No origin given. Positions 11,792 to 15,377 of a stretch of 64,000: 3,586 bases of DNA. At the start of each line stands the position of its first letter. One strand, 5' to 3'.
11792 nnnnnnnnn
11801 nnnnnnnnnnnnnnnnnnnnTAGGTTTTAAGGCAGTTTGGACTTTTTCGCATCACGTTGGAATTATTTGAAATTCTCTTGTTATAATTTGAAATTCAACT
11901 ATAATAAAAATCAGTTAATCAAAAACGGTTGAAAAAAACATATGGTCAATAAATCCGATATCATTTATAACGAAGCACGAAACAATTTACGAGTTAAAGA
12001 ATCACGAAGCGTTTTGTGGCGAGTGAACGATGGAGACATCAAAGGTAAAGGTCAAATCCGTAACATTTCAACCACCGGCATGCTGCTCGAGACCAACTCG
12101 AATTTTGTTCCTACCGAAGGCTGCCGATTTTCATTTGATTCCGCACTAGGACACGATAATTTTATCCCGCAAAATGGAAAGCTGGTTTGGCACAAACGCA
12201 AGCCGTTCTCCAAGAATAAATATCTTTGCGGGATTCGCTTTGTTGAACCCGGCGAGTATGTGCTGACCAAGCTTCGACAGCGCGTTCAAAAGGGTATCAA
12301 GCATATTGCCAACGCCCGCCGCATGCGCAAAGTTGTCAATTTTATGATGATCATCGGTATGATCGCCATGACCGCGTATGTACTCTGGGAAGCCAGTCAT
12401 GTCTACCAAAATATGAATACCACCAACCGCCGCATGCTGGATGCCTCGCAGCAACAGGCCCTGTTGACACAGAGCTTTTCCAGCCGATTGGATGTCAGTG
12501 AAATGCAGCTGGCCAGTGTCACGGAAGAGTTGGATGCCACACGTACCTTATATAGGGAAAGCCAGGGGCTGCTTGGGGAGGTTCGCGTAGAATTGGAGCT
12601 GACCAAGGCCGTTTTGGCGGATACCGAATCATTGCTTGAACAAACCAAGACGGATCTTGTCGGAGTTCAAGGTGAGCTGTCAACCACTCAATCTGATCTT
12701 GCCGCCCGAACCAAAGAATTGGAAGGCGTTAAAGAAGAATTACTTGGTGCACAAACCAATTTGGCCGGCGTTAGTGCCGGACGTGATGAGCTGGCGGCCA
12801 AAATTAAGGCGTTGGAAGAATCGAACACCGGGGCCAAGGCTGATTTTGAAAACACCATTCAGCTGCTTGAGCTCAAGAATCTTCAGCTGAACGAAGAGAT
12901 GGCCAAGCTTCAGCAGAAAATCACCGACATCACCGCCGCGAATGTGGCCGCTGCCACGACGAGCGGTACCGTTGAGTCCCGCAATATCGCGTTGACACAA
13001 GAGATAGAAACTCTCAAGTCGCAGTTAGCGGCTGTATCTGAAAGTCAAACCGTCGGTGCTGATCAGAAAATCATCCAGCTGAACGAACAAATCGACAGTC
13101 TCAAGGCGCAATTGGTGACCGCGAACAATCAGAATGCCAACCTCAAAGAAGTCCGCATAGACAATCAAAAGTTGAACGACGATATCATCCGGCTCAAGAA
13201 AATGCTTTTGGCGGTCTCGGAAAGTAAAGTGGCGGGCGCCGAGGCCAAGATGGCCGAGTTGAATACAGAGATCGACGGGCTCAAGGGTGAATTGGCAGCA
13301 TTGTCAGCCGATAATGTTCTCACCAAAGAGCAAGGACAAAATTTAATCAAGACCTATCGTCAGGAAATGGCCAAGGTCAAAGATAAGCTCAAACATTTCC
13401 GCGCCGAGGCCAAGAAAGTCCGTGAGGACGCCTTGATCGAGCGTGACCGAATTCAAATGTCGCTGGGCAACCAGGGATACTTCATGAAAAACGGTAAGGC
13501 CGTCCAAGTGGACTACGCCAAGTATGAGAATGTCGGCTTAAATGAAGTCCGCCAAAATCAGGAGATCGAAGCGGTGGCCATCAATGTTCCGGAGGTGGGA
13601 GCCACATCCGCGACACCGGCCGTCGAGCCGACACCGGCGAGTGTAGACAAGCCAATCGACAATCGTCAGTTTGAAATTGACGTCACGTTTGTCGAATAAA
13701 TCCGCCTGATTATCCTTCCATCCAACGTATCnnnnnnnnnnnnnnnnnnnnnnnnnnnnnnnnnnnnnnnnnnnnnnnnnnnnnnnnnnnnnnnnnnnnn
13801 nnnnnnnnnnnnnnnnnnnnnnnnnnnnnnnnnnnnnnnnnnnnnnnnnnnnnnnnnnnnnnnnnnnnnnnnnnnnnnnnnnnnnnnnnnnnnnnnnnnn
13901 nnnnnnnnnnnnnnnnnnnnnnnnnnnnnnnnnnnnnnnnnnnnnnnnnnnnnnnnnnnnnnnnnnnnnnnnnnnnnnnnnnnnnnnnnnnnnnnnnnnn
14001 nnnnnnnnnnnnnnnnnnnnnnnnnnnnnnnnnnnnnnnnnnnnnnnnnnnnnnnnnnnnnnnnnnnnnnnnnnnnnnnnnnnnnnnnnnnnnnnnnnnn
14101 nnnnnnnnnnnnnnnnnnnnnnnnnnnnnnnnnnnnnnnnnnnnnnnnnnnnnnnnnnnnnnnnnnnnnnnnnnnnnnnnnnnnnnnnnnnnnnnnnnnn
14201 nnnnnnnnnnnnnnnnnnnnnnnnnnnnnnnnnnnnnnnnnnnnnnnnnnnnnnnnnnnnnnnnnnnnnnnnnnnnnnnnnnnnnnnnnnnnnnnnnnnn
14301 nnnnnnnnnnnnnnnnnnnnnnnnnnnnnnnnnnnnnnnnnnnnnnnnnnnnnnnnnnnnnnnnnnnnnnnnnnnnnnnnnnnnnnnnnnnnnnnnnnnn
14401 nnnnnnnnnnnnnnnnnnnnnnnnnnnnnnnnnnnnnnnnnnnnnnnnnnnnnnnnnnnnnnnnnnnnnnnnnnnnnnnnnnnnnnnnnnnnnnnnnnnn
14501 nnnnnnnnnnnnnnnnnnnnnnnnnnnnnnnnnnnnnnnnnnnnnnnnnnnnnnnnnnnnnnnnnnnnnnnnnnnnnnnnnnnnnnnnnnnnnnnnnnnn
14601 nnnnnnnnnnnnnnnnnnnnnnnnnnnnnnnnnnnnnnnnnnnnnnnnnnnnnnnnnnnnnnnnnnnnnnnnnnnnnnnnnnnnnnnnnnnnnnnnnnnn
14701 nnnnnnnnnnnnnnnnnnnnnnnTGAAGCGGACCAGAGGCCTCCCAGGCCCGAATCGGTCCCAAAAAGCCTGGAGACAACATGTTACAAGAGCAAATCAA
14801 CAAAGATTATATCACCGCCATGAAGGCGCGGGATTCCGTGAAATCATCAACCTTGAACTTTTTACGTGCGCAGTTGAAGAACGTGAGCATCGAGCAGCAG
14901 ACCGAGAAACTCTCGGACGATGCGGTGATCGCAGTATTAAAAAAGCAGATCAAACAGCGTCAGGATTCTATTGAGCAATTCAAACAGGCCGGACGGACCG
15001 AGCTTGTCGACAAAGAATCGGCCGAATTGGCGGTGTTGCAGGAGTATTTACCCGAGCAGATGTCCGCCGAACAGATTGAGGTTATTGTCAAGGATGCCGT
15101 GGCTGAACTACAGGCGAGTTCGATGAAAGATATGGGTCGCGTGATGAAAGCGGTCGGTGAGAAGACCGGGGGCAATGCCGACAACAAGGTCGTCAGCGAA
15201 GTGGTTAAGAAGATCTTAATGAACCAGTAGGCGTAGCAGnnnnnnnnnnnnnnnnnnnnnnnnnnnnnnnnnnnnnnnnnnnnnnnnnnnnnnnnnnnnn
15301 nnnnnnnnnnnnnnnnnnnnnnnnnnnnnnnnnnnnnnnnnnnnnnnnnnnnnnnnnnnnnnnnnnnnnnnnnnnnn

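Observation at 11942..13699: PilZ-domain coiled-coil membrane protein behind a strong promoter-like AT-rich gap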

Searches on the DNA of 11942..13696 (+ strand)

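Call 69: search_rna_families(sources=[L007, L014, L021, L024, L025, L029, L008, L005, L023, L026], threshold=gathering)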
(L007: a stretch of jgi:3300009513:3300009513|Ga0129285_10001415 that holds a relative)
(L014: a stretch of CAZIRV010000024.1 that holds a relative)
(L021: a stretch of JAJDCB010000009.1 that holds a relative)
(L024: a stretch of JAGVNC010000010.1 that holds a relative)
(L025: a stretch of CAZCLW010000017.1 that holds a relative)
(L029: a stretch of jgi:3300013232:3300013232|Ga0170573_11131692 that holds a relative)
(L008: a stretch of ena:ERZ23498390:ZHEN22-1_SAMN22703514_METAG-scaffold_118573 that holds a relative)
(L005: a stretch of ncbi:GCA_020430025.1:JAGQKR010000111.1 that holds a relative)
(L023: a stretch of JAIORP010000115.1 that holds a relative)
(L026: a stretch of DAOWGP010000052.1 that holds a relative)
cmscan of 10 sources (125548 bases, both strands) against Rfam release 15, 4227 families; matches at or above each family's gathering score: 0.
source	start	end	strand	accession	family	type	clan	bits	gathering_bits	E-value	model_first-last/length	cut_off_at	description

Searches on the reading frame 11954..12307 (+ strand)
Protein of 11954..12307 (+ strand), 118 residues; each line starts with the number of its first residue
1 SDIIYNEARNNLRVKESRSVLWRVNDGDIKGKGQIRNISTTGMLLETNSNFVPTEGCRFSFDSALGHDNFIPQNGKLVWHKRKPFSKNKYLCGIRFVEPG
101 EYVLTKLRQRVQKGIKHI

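Call 80: search_solved_structures(query=A6, max_evalue=0.01, show_alignments=2)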
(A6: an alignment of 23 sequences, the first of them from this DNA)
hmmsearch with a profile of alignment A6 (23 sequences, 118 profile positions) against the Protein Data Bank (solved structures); distinct sequences matched with E-value up to 0.01: 0.

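Call 81: search_solved_structures(query=A6, max_evalue=10, show_alignments=2)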
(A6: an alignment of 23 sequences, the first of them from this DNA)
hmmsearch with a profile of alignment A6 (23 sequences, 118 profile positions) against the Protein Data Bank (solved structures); distinct sequences matched with E-value up to 10: 6.
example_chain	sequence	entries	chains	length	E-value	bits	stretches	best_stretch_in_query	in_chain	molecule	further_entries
3dsg_A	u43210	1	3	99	0.089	15.9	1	55-106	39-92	Type IV fimbriae assembly protein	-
4f48_B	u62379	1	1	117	0.12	15.5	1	55-107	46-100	Type IV fimbriae assembly protein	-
7lkq_B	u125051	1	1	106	0.28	14.3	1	57-106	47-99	Type IV fimbriae assembly protein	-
3cnr_A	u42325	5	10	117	0.32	14.1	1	57-107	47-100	Type IV fimbriae assembly protein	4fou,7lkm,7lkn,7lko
2yd4_A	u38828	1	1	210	0.64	13.1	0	75-104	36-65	PROTEIN-TYROSINE PHOSPHATASE CRYPALPHA1 ISOFORM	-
4pbv_C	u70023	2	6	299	1.7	11.8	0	75-104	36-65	Protein-tyrosine phosphatase CRYPalpha1 isoform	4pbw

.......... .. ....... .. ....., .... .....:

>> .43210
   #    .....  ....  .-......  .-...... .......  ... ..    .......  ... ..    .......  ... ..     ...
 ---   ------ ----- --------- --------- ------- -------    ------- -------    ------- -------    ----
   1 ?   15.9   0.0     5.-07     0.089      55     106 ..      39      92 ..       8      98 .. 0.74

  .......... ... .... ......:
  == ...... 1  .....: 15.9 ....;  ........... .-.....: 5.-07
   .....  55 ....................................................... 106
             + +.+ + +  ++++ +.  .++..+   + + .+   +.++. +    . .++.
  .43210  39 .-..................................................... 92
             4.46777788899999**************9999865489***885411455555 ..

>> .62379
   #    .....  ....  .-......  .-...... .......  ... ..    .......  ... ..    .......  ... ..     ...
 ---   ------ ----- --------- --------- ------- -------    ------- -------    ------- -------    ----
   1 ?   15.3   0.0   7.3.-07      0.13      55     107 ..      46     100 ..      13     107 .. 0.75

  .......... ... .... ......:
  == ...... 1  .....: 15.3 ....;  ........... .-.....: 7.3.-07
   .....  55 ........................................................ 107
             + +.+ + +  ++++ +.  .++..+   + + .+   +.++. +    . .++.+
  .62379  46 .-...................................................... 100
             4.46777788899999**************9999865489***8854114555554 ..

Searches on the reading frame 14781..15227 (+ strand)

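Call 3: search_protein_families(library=pfam, proteins=[window:14781-15227:+], max_evalue=1)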
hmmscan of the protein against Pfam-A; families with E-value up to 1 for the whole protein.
window:14781-15227:+ (149 aa): 7 families
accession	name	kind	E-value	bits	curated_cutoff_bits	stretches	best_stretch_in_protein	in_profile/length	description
PF09424.15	YqeY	-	2.2e-49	167.7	27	1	4-146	2-143/143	Yqey-like protein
PF12990.12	DUF3874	-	0.0081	16.9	28.3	1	92-126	22-57/71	Domain of unknonw function from B. Theta Gene description (DUF3874)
PF14070.11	YjfB_motility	-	0.0086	16.5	27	1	34-70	3-39/57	Putative motility protein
PF02637.23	GatB_Yqey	-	0.015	15.6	27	1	13-146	9-148/148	GatB domain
PF12097.14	DUF3573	-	0.084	12.2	26.6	1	33-83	28-74/383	Protein of unknown function (DUF3573)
PF02993.19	MCPVI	-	0.46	10.7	28.4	0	17-106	53-144/225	Minor capsid protein VI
PF08065.17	KI67R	-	0.49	11.4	32.4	0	32-82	47-97/112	KI67R (NUC007) repeat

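Call 65: search_protein_families(library=ncbifam, proteins=[window:14781-15227:+], max_evalue=0.001)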
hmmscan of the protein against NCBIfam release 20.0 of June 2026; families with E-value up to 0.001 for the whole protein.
window:14781-15227:+ (149 aa): 1 family
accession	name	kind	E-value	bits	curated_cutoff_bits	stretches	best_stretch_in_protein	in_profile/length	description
NF003107.0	PRK04028.1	equivalog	0.00023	19.7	456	1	25-147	499-625/630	Glu-tRNA(Gln) amidotransferase subunit GatE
